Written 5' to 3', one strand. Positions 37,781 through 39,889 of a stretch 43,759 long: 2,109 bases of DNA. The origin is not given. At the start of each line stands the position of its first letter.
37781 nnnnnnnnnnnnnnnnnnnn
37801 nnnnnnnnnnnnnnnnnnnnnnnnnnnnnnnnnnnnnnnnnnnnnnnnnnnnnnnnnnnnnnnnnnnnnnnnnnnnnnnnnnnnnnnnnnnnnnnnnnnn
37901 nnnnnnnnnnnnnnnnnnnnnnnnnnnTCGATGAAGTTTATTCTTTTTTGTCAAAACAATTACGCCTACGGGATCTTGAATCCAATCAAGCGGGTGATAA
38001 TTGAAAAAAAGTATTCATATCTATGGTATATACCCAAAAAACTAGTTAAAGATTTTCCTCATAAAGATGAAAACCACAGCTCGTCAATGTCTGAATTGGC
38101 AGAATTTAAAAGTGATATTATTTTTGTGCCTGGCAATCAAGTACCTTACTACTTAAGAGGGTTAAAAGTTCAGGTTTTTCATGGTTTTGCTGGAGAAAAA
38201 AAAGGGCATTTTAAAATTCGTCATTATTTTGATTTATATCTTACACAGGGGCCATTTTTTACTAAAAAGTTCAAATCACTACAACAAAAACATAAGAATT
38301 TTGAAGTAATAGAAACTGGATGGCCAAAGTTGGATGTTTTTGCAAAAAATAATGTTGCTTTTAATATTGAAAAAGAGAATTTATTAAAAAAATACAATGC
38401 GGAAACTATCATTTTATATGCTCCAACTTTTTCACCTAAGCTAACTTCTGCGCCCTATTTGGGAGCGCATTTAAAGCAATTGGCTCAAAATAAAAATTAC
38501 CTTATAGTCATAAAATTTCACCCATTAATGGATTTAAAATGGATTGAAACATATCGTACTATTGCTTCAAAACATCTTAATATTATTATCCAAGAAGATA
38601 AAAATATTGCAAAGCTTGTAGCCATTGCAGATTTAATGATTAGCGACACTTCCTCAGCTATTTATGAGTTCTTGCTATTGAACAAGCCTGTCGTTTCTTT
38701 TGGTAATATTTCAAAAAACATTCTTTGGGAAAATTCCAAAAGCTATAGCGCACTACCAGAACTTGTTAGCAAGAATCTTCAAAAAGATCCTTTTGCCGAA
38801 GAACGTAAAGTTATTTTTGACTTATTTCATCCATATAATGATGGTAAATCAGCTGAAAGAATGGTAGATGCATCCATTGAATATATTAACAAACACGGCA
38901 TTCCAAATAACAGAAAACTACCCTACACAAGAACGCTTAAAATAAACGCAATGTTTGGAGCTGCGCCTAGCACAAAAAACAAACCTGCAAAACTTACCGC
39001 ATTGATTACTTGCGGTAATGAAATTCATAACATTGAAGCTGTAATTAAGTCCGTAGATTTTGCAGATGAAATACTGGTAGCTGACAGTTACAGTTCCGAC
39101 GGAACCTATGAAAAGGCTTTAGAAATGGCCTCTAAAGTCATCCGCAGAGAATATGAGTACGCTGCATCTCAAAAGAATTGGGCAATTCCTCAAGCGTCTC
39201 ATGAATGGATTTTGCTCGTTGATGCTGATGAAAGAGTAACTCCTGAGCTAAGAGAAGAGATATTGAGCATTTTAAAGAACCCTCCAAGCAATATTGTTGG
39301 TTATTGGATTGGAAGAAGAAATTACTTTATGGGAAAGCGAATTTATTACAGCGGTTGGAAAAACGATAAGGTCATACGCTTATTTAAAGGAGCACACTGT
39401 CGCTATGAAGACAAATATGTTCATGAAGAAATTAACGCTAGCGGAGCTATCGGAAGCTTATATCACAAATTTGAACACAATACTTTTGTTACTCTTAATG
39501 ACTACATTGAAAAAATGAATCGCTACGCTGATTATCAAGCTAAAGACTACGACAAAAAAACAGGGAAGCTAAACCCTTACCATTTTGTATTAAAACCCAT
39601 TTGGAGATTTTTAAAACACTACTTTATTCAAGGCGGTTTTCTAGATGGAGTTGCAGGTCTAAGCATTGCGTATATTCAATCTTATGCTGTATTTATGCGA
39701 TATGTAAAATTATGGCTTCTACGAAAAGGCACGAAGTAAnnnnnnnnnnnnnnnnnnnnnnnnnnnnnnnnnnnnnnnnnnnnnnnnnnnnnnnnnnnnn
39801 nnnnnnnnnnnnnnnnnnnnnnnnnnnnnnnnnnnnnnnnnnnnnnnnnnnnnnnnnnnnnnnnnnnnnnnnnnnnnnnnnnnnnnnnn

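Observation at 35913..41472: Compact teichoic-acid-like phospho-decoration island in a Bacteroidota chromosome, with no export, priming or polymerase genes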

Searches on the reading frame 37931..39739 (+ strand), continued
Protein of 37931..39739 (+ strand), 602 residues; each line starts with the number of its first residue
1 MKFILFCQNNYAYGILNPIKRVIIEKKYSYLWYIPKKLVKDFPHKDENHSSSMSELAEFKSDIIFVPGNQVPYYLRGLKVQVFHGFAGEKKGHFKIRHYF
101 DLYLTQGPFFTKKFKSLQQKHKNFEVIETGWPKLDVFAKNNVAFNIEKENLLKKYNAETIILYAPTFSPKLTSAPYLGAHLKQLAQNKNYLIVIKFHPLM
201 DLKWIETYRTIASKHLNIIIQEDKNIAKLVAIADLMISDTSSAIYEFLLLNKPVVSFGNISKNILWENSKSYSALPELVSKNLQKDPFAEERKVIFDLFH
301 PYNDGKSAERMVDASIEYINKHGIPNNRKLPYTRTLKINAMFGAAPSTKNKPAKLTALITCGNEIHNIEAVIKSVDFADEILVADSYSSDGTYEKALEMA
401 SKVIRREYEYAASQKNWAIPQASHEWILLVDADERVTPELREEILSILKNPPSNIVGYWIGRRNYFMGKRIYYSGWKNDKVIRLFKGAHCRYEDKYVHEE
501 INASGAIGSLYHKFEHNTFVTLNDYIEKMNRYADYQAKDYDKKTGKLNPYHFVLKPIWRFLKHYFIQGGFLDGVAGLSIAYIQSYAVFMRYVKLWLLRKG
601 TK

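Call 75: predict_structure(alignment_id=A3)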
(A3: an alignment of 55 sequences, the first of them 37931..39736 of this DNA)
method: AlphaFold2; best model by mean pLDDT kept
length: 602 residues; sequences in the alignment: 55
mean_pLDDT: 88.1   pTM: 0.58
mean pLDDT of the five models: 88.1, 88.1, 87.6, 86.7, 86.2
residues with pLDDT >= 90: 328; 70-90: 235; 50-70: 29; < 50: 10
segments of 3 or more residues with pLDDT < 50: 86-95
pLDDT, mean of each block of 10 residues (from residue 1): 92 87 96 90 87 86 88 92 56 53 89 86 87 84 91 96 89 92 95 91 95 95 80 89 74 85 78 93 92 87 91 97 90 85 72 88 92 96 96 96 93 91 94 93 90 90 91 86 90 79 91 86 86 88 84 95 93 92 94 90 61
secondary structure, 60 per line:
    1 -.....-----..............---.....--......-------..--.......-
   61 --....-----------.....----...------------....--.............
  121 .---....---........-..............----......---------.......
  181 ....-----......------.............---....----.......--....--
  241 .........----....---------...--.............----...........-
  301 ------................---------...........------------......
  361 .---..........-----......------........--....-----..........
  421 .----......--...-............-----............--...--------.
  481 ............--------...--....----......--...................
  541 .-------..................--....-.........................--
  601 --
elements in order: E2-6 H12-25 E29-33 H36-41 H53-59 E63-66 E78-82 E102-105 H108-121 E125-128 H132-139 H141-154 E159-164 H174-184 E190-195 H202-214 E218-221 H226-232 E235-238 H241-249 E254-257 E267-269 H272-284 H289-299 H307-322 H332-342 E355-361 H365-374 E380-385 H392-399 E402-405 H411-421 E426-431 E434-436 H438-449 E455-466 E469-471 E480-486 E490-492 E501-503 E506-509 E514-519 H522-541 H549-566 H569-572 H574-598

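Call 79: fold_search(model_id=the predicted structure, library=pdb)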
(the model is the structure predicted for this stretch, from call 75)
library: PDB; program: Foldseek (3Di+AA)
matches with E <= 10: 1773; with E <= 0.001: 502
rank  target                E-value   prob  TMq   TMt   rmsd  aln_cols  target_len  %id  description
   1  7msp_A                2.1e-12  1.00  0.28  0.48  10.3       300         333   20  SunS glycosin S-glycosyltransferase (released 2022-04-13)
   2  7msk_A                4.2e-12  1.00  0.27  0.37  20.6       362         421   18  ThuS glycosin S-glycosyltransferase (released 2022-04-13)
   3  7msp_B                4.4e-12  1.00  0.28  0.48   8.6       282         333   20  SunS glycosin S-glycosyltransferase (released 2022-04-13)
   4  7msk_B                6.6e-12  1.00  0.28  0.39  10.9       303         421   18  ThuS glycosin S-glycosyltransferase (released 2022-04-13)
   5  7msn_B                2.6e-11  1.00  0.27  0.38  10.6       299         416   18  SunS glycosin S-glycosyltransferase (released 2022-04-13)
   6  7msn_A                2.9e-11  1.00  0.24  0.34  13.3       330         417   18  SunS glycosin S-glycosyltransferase (released 2022-04-13)
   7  2z87_B                3.9e-11  1.00  0.25  0.25  22.9       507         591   13  Crystal structure of chondroitin polymerase from Escherichia coli strain K4 (K4CP) complexed with UDP-GalNAc and UDP (released 2008-09-16)
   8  2z87_A                6.9e-11  1.00  0.25  0.25  22.7       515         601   14  Crystal structure of chondroitin polymerase from Escherichia coli strain K4 (K4CP) complexed with UDP-GalNAc and UDP (released 2008-09-16)
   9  2z86_D                1.5e-10  1.00  0.24  0.24  22.3       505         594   13  Crystal structure of chondroitin polymerase from Escherichia coli strain K4 (K4CP) complexed with UDP-GlcUA and UDP (released 2008-09-16)
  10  3l7i_D                1.8e-10  1.00  0.38  0.53   6.2       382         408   18  Structure of the Wall Teichoic Acid Polymerase TagF (released 2010-04-28)
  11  2z86_B                2.4e-10  1.00  0.25  0.25  22.6       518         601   14  Crystal structure of chondroitin polymerase from Escherichia coli strain K4 (K4CP) complexed with UDP-GlcUA and UDP (released 2008-09-16)
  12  3l7l_D                2.6e-10  1.00  0.38  0.54   6.0       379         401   17  Structure of the Wall Teichoic Acid Polymerase TagF, H444N + CDPG (30 minute soak) (released 2010-04-28)
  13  1f6d_A                2.9e-10  1.00  0.38  0.57   6.2       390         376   15  THE STRUCTURE OF UDP-N-ACETYLGLUCOSAMINE 2-EPIMERASE FROM E. COLI. (released 2000-12-13)
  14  8qoy                  3.9e-10  1.00  0.34  0.21  16.1       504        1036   15  Capsular polysaccharide synthesis multienzyme of Actinobacillus Pleuropneumoniae serotype 3 (released 2024-07-03)
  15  3l7j_D                5.8e-10  1.00  0.38  0.53   6.0       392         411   18  Structure of the Wall Teichoic Acid Polymerase TagF, H444N variant (released 2010-04-28)
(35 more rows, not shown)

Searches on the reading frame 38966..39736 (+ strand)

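Call 43: search_protein_families(library=ncbifam, max_evalue=0.001, proteins=[window:38966-39736:+])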
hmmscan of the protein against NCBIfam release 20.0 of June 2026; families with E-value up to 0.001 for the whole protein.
window:38966-39736:+ (257 aa): 5 families
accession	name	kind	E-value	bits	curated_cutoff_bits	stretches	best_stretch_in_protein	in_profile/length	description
TIGR04283.1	glyco_like_mftF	equivalog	5e-10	39.3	182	1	14-113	5-106/221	TIGR04283 family arsenosugar biosynthesis glycosyltransferase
TIGR04182.1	glyco_TIGR04182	equivalog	2.7e-06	27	325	1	11-107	3-101/293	S-layer glycoprotein N-glycosyltransferase AglJ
TIGR04195.1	S_glycosyl_SunS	equivalog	7.5e-06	25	350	1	13-89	58-142/421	SunS family peptide S-glycosyltransferase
NF010496.0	PRK13915.1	equivalog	0.00024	20.3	262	1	15-63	45-93/307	glucosyl-3-phosphoglycerate synthase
NF050050.1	ProtGlycPglI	equivalog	0.00025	20.5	500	1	10-135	4-140/306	GalNAc(5)-diNAcBac-PP-undecaprenol beta-1,3-glucosyltransferase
